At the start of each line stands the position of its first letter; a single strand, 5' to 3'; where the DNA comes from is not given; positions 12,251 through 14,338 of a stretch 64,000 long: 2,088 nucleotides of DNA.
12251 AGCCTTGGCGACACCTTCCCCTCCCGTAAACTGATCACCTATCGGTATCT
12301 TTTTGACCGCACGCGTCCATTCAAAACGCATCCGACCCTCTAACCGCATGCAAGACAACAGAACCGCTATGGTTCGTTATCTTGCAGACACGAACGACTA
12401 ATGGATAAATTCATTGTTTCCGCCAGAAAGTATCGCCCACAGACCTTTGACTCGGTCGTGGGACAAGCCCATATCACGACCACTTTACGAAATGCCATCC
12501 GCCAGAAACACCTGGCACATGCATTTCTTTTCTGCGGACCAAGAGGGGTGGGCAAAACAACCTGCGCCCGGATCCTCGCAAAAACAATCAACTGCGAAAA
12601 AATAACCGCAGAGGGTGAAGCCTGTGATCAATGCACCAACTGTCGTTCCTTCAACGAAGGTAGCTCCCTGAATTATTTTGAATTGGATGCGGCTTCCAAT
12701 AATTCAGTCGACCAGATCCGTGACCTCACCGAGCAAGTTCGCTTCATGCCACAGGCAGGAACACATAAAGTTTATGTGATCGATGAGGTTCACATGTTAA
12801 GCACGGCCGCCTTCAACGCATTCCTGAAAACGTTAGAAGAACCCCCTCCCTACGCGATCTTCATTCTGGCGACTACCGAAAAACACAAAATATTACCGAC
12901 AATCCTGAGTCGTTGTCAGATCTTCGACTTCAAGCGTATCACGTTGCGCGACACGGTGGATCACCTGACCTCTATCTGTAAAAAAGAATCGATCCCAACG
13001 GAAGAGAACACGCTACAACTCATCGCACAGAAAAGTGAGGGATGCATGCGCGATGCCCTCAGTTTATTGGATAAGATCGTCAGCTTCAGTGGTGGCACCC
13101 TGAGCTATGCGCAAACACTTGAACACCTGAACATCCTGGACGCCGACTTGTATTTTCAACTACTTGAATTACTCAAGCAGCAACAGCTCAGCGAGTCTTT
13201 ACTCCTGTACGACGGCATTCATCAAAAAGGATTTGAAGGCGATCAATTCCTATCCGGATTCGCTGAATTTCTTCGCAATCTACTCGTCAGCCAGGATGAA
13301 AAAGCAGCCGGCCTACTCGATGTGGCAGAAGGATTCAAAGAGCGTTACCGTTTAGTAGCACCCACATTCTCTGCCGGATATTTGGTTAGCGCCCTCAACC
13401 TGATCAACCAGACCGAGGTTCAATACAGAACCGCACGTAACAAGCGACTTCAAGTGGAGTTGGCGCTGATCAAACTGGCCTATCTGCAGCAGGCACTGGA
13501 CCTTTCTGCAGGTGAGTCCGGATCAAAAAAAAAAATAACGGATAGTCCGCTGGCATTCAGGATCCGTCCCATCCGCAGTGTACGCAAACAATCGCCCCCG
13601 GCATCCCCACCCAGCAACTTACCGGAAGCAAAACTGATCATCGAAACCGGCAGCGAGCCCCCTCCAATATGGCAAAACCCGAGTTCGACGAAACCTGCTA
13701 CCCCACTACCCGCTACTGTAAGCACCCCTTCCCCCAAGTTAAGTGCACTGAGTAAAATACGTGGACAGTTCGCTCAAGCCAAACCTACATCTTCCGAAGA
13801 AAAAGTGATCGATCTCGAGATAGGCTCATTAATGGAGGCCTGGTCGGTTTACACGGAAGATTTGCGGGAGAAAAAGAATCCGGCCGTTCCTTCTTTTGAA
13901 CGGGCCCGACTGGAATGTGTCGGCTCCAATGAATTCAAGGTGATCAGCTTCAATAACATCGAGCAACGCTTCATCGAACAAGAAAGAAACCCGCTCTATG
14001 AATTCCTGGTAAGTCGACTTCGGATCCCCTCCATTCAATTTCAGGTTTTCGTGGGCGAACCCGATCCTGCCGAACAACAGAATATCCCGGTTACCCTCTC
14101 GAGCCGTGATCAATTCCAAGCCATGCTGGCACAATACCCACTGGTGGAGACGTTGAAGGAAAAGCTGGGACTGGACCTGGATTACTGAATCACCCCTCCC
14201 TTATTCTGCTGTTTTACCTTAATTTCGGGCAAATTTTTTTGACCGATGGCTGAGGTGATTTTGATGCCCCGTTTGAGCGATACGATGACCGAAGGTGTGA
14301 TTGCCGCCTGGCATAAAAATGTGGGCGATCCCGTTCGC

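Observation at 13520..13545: dnaX A11 tract wired to give gamma by slippage in either direction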

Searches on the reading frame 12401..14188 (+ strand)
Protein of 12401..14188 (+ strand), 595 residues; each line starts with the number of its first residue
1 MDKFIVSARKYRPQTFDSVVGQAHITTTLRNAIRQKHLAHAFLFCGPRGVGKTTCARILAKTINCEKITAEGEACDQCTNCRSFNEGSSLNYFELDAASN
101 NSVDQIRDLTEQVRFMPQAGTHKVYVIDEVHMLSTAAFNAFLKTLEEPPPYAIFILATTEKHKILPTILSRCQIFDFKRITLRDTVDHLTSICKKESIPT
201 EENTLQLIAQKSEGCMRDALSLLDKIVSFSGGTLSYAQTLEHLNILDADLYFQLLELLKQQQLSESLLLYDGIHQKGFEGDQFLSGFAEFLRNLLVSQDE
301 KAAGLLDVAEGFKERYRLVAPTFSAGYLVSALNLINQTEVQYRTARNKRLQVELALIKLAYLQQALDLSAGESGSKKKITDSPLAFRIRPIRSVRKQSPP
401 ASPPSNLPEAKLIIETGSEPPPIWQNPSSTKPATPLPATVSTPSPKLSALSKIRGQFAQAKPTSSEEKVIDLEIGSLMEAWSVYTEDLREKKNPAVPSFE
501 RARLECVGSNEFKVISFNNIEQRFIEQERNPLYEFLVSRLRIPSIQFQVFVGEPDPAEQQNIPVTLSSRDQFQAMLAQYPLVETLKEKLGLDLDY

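Call 4: search_protein_families(library=pfam, proteins=[window:12401-14188:+], max_evalue=0.01)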
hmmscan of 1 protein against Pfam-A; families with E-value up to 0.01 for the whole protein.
window:12401-14188:+ (595 aa): 16 families
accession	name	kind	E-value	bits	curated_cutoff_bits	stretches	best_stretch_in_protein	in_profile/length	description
PF13177.12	DNA_pol3_delta2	-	1.8e-46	158.5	27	1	22-180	2-160/161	DNA polymerase III, delta subunit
PF22608.2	DNAX_ATPase_lid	-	1.2e-13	51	27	1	186-232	3-49/49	DNA polymerase III clamp loader subunit, ATPase lid domain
PF00004.35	AAA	-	7.2e-13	49.6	21.2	1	43-174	2-125/131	ATPase family associated with various cellular activities (AAA)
PF05496.18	RuvB_N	-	4.9e-08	33.3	27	1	12-76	2-70/159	Holliday junction DNA helicase RuvB P-loop domain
PF12169.13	DNA_pol3_gamma3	-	5.6e-08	33.1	24.4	1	238-365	5-133/143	DNA polymerase III subunits gamma and tau domain III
PF13401.12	AAA_22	-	2.6e-07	31.5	27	1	42-146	8-109/130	AAA domain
PF07728.20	AAA_5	-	8.3e-06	26.3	22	1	42-147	2-92/139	AAA domain (dynein-related subfamily)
PF21960.2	RCF1-5-like_lid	-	1e-05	25.8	27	1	189-223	3-38/43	RCF1/5-like, AAA+ ATPase lid domain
PF13173.12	AAA_14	-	1.8e-05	25.1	27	1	42-156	5-96/129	AAA domain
PF07724.20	AAA_2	-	6.6e-05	23.4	27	1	41-147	5-101/166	AAA domain (Cdc48 subfamily)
PF13191.12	AAA_16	-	0.00016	22.6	32.6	1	19-141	2-152/167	AAA ATPase domain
PF13604.12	AAA_30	-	0.00017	21.8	27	1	42-147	21-114/191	AAA domain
PF03215.21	Rad17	-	0.00043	20.7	23.8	1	10-65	12-71/186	Rad17 P-loop domain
PF06068.19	TIP49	-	0.00097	18.8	23.8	0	17-64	24-75/347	TIP49 P-loop domain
PF12775.13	AAA_7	-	0.0019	18.2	25.8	0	39-79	33-73/181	P-loop containing dynein motor region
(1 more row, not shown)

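Call 5: search_protein_families(library=ncbifam, proteins=[window:12401-14188:+], max_evalue=0.001)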
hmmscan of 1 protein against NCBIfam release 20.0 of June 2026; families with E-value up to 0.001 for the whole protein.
window:12401-14188:+ (595 aa): 79 families (the best 25 are shown)
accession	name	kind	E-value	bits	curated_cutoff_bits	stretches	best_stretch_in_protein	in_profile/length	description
NF011531.0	PRK14971.1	equivalog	4.3e-199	663.3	685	1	1-594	1-614/614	DNA polymerase III subunit gamma/tau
NF004046.1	PRK05563.1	equivalog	1.5e-137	459.9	400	1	9-377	7-373/567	DNA polymerase III subunit gamma/tau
TIGR02397.1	dnaX_nterm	equivalog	2.6e-127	425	250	1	6-359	3-354/355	DNA polymerase III subunit gamma/tau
NF011512.0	PRK14950.1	equivalog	1.1e-124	417.8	593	1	9-507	8-496/585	DNA polymerase III subunits gamma and tau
NF011526.0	PRK14965.1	equivalog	1.1e-119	401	670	1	4-440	3-416/578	DNA polymerase III subunits gamma and tau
NF011510.0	PRK14948.1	equivalog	5.9e-113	378.8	593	1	9-381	10-383/640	DNA polymerase III subunit gamma/tau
NF011515.0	PRK14954.1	equivalog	2.4e-110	370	1117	1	5-442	4-456/620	DNA polymerase III subunits gamma and tau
NF011514.0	PRK14953.1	equivalog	8.1e-110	368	536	1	4-375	3-367/488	DNA polymerase III subunits gamma and tau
NF011516.0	PRK14955.1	equivalog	4.2e-109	364.9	560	1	5-376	4-390/397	DNA polymerase III subunits gamma and tau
NF004962.0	PRK06305.1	equivalog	2.7e-106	356.5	559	1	1-370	1-359/465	DNA polymerase III subunits gamma and tau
NF005173.0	PRK06647.1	equivalog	1.4e-102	344.4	623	1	6-364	5-361/568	DNA polymerase III subunits gamma and tau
NF005942.0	PRK07994.1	equivalog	2.2e-102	344.2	613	1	4-377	3-373/655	DNA polymerase III subunit gamma/tau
NF006585.0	PRK09111.1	equivalog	1.7e-100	337.5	604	1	4-363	27-391/616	DNA polymerase III subunit gamma/tau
NF004549.0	PRK05896.1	equivalog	2.7e-99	333.6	578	1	9-310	8-308/642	DNA polymerase III subunits gamma and tau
NF011523.0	PRK14962.1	equivalog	3.1e-93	313.1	576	1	9-313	6-307/474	DNA polymerase III subunits gamma and tau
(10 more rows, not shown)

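Call 32: find_related_loci(query=window:12401-14188:+, collection=genome_contigs, flank=600)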
Query window:12401-14188:+ (595 aa) in genome_contigs; peptide patterns used: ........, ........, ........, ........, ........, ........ (x = any residue, [..] = any of these).
600 stretches matched a pattern (row limit reached: there are more); 588 encode a relative of the query (tblastn E <= 1e-3); the best 80 are kept; 80 distinct loci.
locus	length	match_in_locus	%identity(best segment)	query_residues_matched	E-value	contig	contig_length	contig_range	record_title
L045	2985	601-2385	96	1-595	0e+0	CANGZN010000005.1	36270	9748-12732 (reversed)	MAG: Chitinophagaceae bacterium isolate RE-18aug17-126 genome assembly, contig: RE-18aug17-C1319, whole genome shotgun s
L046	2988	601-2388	76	1-595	0e+0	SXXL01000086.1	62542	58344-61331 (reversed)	MAG: Bacteroidota bacterium isolate F1-20-MAGs056 F1-20__c884347, whole genome shotgun sequence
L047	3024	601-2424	62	1-595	0e+0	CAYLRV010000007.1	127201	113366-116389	MAG TPA_asm: uncultured Chitinophaga sp. isolate SRP199154_co2_96 genome assembly, contig: NODE_83_length_127201_cov_58.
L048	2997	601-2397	62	1-595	0e+0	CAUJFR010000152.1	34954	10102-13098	MAG: Bacteroidota bacterium isolate KLAP41 genome assembly, contig: KLAP41_471496, whole genome shotgun sequence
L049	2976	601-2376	62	1-595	0e+0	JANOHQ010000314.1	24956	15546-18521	MAG: Chitinophagaceae bacterium isolate SOY_63_metabat_457 SOY_63_k141_4370293, whole genome shotgun sequence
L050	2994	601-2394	61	1-595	0e+0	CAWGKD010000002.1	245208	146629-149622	MAG: uncultured Bacteroidetes bacterium isolate MFD05705.bin.1.56 genome assembly, contig: contig_30382, whole genome sh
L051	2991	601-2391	62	1-595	0e+0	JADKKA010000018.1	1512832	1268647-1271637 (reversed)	MAG: Chitinophagaceae bacterium isolate Vibo_18-Q3-R45-57_MAXAC.049 tig00177775-10-15135000, whole genome shotgun sequen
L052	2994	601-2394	61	1-595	0e+0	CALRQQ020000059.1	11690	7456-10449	MAG: Chitinophaga pinensis isolate JJ-KAD2B2-407-5-mx-bin587 genome assembly, contig: JJ-KAD2B2-407-C428, whole genome s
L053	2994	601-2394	62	1-595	0e+0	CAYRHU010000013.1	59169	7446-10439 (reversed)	MAG TPA_asm: uncultured Chitinophaga sp. isolate SRP173033_co3_99 genome assembly, contig: NODE_456_length_59169_cov_13.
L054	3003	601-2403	62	1-595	0e+0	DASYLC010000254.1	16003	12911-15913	MAG TPA_asm: Chitinophagaceae bacterium isolate SMAG_U4338 k141_2096692, whole genome shotgun sequence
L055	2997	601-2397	61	1-595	0e+0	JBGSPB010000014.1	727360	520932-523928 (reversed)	MAG: Chitinophagaceae bacterium isolate JTS-AC294 k141_1876809, whole genome shotgun sequence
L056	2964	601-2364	62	1-595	0e+0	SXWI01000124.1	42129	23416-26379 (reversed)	MAG: Bacteroidota bacterium isolate F1-20-MAGs025 F1-20__c394025, whole genome shotgun sequence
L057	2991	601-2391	60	1-595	0e+0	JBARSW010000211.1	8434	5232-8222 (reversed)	MAG: Chitinophagaceae bacterium isolate MFD13450_ilm_asm_bin84 k127_429260, whole genome shotgun sequence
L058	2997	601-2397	60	1-595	0e+0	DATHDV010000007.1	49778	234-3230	MAG TPA_asm: Chitinophagaceae bacterium isolate SMAG_U12403 k141_107442, whole genome shotgun sequence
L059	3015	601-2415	60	1-595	0e+0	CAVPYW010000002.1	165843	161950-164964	MAG: uncultured Chitinophagaceae bacterium isolate MFD01916.bin.1.71 genome assembly, contig: contig_18220, whole genome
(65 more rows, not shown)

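Call 57: search_solved_structures(query=window:12401-14188:+, max_evalue=1e-20, show_alignments=0)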
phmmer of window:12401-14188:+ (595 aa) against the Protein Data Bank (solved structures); distinct sequences matched with E-value up to 1e-20: 12.
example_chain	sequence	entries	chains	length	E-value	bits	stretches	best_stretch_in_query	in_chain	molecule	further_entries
8gj0_B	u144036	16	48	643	1.4e-71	245.1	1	5-512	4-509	DNA polymerase III subunit tau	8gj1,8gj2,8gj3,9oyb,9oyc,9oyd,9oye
3glh_B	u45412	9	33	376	6e-69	236.4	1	5-360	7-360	DNA polymerase III subunit tau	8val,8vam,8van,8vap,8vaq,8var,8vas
1jr3_A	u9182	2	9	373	6.1e-69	236.4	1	5-360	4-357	DNA polymerase III subunit gamma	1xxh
9oyl_B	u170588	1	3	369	6.4e-69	236.3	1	5-359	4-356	DNA polymerase III subunit tau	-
1xxi_B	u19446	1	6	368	6.8e-69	236.3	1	5-359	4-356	DNA polymerase III subunit gamma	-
3glf_B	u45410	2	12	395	7.2e-69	236.2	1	5-360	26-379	DNA polymerase III subunit tau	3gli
3glg_B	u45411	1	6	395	3.6e-68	233.9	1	5-360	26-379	DNA polymerase III subunit tau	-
8giy_B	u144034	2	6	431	1.3e-67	232.1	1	5-401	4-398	DNA polymerase III subunit tau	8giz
1njf_A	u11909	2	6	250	1.2e-63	218.9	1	5-235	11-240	DNA polymerase III subunit gamma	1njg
1iqp_A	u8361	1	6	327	3.3e-23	85.5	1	9-296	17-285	RFCS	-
2chg_A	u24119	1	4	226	2.7e-21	79.1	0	84-225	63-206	REPLICATION FACTOR C SMALL SUBUNIT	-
2chq_A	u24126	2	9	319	4.1e-21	78.5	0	84-240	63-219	REPLICATION FACTOR C SMALL SUBUNIT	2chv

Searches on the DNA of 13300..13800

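Call 51: search_rna_families(source=window, start=13300, end=13800, threshold=evalue, max_evalue=10)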
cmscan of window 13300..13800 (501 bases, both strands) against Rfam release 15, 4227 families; matches with E-value up to 10: 0.
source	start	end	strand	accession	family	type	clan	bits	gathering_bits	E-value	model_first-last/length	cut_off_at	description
